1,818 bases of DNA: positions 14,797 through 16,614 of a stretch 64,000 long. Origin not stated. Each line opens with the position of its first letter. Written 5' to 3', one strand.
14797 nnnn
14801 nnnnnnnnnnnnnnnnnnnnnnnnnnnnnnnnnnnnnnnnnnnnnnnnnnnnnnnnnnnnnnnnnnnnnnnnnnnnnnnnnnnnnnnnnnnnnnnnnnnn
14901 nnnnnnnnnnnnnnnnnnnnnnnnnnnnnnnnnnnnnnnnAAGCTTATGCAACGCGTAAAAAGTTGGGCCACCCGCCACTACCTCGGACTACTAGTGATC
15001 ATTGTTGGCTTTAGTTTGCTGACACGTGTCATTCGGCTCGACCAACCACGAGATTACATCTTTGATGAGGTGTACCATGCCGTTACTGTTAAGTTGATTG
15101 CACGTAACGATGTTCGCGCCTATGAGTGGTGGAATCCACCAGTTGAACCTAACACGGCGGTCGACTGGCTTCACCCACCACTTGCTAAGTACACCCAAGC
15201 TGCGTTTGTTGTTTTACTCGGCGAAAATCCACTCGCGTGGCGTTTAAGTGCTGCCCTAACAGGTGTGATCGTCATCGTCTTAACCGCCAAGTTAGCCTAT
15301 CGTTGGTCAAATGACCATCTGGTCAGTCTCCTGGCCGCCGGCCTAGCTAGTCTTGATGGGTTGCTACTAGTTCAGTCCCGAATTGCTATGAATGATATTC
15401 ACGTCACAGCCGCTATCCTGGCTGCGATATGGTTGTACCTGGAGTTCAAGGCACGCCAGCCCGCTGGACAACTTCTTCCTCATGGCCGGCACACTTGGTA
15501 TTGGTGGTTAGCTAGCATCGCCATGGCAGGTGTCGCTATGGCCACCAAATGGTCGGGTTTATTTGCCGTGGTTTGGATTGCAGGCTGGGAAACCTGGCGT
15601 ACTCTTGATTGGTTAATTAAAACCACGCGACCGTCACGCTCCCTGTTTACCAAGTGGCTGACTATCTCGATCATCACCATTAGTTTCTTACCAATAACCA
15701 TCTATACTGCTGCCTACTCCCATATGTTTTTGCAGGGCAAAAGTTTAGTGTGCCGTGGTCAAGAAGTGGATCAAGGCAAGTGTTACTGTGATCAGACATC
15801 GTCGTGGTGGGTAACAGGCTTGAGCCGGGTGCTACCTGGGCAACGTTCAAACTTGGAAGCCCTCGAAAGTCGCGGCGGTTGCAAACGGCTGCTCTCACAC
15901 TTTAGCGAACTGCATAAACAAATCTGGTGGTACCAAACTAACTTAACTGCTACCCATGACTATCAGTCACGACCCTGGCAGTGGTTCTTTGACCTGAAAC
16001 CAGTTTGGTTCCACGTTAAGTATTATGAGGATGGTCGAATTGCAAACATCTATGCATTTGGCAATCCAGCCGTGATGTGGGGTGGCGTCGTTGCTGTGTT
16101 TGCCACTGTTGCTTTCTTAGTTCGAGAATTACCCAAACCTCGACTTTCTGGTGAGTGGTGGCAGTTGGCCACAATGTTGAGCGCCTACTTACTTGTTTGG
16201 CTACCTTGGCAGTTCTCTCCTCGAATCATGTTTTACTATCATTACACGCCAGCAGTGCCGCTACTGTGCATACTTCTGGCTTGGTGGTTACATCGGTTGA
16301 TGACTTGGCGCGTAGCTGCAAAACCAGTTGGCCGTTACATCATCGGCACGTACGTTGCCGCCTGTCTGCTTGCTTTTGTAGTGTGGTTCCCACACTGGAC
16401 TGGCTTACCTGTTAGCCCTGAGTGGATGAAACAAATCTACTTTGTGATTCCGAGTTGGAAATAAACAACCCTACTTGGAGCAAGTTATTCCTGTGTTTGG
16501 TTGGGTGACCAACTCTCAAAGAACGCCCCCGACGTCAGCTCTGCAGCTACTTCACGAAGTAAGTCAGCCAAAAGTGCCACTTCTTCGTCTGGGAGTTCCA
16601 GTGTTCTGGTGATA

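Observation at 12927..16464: WecA-like plus DPPR-synthase-like UbiA plus PMT trio suggests a polyprenyl-phosphate-pentose/hexose donor pathway feeding many GT-C enzymes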

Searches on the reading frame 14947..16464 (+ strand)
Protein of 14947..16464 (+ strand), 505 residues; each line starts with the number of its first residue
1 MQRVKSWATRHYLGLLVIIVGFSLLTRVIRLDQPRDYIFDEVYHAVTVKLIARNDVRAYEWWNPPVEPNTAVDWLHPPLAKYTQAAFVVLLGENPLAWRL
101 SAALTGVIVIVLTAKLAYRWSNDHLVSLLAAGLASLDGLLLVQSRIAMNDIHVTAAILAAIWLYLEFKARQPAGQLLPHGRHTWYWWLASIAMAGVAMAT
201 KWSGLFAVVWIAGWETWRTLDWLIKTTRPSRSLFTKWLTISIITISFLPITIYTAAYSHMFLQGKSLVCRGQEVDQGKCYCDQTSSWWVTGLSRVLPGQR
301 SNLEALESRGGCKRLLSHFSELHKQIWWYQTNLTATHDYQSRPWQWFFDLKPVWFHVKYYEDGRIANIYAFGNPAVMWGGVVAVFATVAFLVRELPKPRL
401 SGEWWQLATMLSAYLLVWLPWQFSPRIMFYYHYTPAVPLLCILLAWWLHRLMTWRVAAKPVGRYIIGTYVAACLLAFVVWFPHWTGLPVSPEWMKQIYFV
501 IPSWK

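Call 5: search_protein_families(library=pfam, proteins=[window:14947-16464:+], max_evalue=0.01)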
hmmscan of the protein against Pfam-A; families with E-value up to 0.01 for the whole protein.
window:14947-16464:+ (505 aa): 3 families
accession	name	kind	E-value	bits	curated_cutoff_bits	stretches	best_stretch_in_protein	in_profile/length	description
PF16192.10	PMT_4TMC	-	9.3e-23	81.2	32.4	1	316-497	2-196/202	C-terminal four TMM region of protein-O-mannosyltransferase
PF02366.24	PMT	-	1.2e-22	81.1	22.7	1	18-258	2-238/245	Dolichyl-phosphate-mannose-protein mannosyltransferase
PF13231.12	PMT_2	-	1e-07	32.7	26.1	1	76-251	2-158/160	Dolichyl-phosphate-mannose-protein mannosyltransferase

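Call 6: search_protein_families(library=ncbifam, proteins=[window:14947-16464:+], max_evalue=0.01)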
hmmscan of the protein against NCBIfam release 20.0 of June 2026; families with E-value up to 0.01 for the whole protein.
window:14947-16464:+ (505 aa): 1 family
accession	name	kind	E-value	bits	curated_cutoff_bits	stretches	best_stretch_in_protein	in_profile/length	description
NF058602.1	PrMnsylTfPmt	equivalog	1.4e-19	70.3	800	1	6-505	29-530/530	protein O-mannosyltransferase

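Call 13: search_solved_structures(query=window:14947-16464:+, max_evalue=0.01, show_alignments=1)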
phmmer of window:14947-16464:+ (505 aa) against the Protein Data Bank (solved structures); distinct sequences matched with E-value up to 0.01: 2.
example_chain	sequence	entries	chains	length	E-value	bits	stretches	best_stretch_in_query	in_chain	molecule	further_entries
6p25_A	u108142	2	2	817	6.7e-12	48.1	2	314-494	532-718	Dolichyl-phosphate-mannose--protein mannosyltransferase 1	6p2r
9i5k_A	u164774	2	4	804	1.3e-10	43.9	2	270-436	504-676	Dolichyl-phosphate-mannose--protein mannosyltransferase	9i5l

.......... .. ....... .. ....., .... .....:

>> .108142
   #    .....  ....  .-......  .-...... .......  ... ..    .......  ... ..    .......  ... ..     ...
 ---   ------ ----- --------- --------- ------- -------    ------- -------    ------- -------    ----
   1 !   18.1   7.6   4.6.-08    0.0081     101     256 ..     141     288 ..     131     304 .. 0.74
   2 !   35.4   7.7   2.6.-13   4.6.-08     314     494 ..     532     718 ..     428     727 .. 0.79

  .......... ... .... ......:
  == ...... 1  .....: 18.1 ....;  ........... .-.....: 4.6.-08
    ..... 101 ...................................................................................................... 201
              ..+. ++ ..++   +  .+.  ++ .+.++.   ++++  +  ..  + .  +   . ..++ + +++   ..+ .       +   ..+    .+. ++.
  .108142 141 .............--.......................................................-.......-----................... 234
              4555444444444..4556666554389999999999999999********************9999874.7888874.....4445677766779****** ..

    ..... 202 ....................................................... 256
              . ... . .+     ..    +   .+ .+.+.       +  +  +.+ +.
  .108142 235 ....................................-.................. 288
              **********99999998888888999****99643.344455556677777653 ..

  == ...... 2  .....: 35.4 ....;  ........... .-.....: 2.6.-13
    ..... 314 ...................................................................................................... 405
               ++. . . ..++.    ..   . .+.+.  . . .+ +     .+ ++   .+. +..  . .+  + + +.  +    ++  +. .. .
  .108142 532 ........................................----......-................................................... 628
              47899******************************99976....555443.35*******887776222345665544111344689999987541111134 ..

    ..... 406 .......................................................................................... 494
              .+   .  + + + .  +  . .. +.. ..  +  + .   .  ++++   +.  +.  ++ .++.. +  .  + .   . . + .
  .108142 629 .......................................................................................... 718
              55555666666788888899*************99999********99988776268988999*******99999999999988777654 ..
